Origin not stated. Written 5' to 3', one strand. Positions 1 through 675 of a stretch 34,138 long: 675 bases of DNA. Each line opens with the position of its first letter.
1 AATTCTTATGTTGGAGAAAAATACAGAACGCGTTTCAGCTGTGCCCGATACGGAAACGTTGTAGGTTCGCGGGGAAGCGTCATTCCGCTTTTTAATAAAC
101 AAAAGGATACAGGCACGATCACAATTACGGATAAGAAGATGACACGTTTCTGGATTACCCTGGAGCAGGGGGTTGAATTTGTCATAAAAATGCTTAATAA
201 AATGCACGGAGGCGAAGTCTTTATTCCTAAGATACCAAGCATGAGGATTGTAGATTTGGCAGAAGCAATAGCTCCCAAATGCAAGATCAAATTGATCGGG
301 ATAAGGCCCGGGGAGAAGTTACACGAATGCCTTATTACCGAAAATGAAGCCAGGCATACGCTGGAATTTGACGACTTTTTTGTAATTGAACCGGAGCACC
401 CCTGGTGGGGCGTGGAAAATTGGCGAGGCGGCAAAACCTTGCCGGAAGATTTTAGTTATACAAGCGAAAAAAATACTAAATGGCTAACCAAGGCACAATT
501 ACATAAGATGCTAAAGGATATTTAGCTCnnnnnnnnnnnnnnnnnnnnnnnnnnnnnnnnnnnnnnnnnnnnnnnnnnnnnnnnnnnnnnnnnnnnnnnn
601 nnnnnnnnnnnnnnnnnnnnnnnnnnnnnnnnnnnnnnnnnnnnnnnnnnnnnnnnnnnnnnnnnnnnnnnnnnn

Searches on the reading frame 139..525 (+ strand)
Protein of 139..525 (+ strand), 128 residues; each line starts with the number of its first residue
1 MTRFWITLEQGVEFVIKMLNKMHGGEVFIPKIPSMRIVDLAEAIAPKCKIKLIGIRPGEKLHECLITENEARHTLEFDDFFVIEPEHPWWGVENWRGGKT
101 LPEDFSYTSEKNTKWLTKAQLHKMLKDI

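Call 4: search_protein_families(library=pfam, proteins=[window:139-525:+], max_evalue=0.01)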
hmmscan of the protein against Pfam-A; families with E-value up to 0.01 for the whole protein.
window:139-525:+ (128 aa): 1 family
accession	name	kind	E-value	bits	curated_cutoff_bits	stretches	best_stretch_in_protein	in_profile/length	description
PF02719.21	Polysacc_synt_2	-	1.5e-22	80.6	20.2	1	1-84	199-292/293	Polysaccharide biosynthesis protein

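Call 27: search_protein_families(library=ncbifam, proteins=[window:139-525:+], max_evalue=0.001)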
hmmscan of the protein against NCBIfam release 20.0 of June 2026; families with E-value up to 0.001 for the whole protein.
window:139-525:+ (128 aa): 2 families
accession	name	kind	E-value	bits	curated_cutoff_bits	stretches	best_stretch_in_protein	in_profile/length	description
TIGR03589.1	PseB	equivalog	7.4e-49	166.4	407.75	1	1-124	197-323/324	UDP-N-acetylglucosamine 4,6-dehydratase (inverting)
TIGR04130.1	FnlA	equivalog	1.7e-10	40.3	730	1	1-87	195-286/337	UDP-N-acetylglucosamine 4,6-dehydratase/5-epimerase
